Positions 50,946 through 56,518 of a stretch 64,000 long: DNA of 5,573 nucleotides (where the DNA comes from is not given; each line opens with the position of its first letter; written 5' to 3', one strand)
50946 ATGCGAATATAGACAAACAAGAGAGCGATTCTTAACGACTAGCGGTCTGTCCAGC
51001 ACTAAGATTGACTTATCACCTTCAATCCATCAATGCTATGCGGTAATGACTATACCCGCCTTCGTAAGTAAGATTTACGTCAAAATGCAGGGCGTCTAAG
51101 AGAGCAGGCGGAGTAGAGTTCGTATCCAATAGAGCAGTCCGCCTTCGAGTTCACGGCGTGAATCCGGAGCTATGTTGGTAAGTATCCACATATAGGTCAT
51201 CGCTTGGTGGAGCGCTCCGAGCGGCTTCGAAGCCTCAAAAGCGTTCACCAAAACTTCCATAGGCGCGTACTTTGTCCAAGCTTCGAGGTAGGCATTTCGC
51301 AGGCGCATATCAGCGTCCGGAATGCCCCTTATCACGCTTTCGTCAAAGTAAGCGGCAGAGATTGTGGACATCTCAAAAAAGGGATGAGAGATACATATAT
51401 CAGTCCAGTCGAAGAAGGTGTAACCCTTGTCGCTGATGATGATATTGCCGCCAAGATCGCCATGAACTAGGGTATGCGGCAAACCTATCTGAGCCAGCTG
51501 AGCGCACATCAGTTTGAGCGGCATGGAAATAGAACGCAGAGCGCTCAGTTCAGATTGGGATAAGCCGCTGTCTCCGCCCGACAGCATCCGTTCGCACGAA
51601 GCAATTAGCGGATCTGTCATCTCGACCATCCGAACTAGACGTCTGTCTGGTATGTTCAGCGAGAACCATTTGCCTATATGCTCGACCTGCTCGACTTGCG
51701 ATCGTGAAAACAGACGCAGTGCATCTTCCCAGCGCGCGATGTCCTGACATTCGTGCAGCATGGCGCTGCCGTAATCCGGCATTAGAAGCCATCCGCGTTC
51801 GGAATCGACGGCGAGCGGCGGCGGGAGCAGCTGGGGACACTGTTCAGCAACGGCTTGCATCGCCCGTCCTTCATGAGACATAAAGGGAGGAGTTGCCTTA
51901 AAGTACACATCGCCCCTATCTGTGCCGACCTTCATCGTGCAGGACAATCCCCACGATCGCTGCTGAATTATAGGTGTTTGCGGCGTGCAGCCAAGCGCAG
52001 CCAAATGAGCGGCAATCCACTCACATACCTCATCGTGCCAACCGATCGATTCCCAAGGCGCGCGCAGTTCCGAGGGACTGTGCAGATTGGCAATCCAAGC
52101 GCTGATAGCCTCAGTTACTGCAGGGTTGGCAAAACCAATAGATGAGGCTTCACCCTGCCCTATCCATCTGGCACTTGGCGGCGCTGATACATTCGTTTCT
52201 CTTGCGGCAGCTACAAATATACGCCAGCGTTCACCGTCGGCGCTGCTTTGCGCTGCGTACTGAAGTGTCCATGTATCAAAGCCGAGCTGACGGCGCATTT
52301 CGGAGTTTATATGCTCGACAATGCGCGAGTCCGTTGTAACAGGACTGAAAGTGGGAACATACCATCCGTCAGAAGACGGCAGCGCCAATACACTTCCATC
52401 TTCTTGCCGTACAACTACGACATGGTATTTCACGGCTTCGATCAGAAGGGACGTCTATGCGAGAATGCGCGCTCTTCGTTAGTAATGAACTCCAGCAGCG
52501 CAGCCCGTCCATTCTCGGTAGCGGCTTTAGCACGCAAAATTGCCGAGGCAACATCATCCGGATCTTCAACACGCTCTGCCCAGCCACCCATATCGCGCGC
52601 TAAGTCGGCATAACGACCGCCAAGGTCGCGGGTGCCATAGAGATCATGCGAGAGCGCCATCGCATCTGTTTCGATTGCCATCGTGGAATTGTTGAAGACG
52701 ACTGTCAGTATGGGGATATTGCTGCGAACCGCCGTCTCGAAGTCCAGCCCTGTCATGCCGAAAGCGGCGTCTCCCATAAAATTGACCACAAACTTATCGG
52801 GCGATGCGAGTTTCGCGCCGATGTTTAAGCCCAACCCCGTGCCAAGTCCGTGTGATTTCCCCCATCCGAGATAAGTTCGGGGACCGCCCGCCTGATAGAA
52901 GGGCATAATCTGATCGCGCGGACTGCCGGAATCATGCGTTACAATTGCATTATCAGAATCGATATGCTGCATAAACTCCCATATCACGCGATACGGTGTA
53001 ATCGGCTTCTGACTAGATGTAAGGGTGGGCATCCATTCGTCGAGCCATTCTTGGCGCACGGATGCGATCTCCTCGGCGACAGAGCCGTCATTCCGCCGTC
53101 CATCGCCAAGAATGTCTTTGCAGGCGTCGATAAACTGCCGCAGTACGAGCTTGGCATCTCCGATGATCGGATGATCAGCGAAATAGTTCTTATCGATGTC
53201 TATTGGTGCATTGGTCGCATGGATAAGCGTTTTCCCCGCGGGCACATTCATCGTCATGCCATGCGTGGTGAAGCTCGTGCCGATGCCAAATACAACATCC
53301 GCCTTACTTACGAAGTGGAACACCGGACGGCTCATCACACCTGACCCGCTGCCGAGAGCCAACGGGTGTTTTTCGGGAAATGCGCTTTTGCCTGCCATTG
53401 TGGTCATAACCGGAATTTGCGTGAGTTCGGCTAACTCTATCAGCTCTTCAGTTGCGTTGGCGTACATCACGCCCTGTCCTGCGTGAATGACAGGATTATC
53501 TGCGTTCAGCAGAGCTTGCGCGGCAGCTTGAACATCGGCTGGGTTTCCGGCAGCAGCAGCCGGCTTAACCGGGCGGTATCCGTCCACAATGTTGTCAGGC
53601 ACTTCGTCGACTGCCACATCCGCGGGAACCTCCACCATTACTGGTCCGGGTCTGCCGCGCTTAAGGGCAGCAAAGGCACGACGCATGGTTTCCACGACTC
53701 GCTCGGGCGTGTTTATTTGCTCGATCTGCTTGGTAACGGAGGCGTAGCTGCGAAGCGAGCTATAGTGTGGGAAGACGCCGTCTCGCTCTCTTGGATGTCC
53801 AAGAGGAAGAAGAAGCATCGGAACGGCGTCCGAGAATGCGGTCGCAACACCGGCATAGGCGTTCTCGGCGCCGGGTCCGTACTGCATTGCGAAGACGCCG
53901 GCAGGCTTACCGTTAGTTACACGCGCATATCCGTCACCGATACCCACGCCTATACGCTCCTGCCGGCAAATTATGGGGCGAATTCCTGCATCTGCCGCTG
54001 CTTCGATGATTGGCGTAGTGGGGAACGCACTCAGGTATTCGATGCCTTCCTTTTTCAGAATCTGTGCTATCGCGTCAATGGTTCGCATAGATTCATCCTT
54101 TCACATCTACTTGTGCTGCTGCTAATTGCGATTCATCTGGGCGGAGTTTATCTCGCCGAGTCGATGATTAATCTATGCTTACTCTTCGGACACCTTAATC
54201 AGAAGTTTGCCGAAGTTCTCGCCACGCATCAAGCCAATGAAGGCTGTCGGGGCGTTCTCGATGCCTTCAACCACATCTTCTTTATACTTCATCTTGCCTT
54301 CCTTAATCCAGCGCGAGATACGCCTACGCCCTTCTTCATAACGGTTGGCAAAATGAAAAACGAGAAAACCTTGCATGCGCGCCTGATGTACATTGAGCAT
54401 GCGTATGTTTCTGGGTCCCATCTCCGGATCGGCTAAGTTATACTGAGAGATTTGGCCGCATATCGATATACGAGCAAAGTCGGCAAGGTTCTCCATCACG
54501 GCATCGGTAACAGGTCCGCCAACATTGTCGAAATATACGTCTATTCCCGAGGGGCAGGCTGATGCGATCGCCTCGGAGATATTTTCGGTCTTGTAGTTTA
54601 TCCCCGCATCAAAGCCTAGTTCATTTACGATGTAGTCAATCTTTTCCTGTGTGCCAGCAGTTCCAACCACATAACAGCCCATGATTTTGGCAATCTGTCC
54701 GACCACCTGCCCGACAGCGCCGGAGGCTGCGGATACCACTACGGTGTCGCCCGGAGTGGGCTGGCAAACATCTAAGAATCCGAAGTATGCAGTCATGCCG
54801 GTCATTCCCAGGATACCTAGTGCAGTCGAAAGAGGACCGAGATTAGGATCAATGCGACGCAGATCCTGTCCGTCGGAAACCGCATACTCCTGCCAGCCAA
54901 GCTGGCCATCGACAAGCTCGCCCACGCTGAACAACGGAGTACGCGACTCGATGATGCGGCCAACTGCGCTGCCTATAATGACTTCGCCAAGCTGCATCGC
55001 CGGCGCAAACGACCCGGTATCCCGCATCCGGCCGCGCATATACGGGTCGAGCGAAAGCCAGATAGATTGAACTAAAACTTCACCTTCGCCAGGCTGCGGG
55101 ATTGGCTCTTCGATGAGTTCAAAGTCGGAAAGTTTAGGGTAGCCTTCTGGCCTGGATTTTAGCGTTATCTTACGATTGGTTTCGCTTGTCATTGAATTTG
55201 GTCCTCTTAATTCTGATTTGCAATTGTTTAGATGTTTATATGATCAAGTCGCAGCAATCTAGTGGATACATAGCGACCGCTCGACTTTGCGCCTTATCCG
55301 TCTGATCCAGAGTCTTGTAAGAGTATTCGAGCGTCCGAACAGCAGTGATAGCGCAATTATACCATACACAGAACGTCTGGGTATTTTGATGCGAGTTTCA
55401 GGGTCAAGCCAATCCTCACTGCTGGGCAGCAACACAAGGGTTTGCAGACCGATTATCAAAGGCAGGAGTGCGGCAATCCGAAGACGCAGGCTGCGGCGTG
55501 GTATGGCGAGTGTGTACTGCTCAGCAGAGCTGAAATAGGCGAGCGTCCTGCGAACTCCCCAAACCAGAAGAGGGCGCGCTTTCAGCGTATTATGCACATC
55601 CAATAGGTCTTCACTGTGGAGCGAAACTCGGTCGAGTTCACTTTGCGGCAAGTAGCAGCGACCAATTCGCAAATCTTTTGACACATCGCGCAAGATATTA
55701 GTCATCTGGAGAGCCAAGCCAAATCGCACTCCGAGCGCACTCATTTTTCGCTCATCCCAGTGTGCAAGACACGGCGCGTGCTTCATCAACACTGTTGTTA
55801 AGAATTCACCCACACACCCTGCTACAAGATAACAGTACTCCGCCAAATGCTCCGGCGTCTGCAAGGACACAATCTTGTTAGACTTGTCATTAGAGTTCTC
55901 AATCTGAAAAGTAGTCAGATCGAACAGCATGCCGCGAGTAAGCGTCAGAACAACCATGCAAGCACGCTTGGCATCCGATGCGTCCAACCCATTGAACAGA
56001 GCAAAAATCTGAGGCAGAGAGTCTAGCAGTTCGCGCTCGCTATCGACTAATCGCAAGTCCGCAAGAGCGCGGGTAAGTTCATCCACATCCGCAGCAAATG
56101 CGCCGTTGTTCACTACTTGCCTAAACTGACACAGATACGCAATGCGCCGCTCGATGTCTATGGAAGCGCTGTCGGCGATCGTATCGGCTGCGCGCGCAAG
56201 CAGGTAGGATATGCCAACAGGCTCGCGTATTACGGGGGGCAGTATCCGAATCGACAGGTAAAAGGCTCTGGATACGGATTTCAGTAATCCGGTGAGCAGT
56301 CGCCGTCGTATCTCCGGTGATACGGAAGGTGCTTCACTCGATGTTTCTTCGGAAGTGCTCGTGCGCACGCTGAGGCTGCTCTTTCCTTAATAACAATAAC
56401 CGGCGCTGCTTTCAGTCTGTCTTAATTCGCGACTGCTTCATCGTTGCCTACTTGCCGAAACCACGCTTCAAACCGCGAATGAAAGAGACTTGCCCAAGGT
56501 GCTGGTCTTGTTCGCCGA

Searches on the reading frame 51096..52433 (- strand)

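Call 26: search_protein_families(library=pfam, proteins=[window:51096-52433:-], max_evalue=0.001)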
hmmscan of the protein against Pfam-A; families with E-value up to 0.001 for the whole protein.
window:51096-52433:- (445 aa): 1 family
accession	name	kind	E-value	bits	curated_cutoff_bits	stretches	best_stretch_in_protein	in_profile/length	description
PF01636.29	APH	-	2.4e-06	27.9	23.2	1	310-390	158-234/239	Phosphotransferase enzyme family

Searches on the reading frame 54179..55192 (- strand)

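Call 26: search_protein_families(library=pfam, proteins=[window:54179-55192:-], max_evalue=0.001)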
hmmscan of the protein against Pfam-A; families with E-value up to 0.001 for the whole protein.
window:54179-55192:- (337 aa): 3 families
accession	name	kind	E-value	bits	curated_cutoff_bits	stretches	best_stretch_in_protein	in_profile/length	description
PF16884.10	ADH_N_2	-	1e-39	135.2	31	1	7-113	1-107/108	N-terminal domain of oxidoreductase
PF00107.32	ADH_zinc_N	-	1.7e-19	70.5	31.8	1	159-288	1-123/129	Zinc-binding dehydrogenase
PF13602.12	ADH_zinc_N_2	-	5.4e-12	47.2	27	1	192-332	1-134/134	Zinc-binding dehydrogenase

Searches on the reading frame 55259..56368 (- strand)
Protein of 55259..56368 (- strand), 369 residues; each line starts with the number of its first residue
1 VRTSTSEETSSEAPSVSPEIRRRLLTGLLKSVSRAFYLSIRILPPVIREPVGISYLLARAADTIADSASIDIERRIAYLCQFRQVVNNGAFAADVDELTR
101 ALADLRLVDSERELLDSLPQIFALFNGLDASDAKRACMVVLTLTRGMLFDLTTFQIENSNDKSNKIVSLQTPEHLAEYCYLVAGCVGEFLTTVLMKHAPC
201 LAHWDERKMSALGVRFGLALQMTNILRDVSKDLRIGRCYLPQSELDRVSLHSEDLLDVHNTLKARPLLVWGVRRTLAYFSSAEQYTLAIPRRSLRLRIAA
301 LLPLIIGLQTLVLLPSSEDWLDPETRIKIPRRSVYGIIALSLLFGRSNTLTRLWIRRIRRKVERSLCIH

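Call 26: search_protein_families(library=pfam, proteins=[window:55259-56368:-], max_evalue=0.001)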
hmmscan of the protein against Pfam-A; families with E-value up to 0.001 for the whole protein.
window:55259-56368:- (369 aa): 1 family
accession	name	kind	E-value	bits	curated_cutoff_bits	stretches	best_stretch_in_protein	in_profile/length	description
PF00494.24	SQS_PSY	-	4.3e-46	158.2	26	1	29-332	1-262/263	Squalene/phytoene synthase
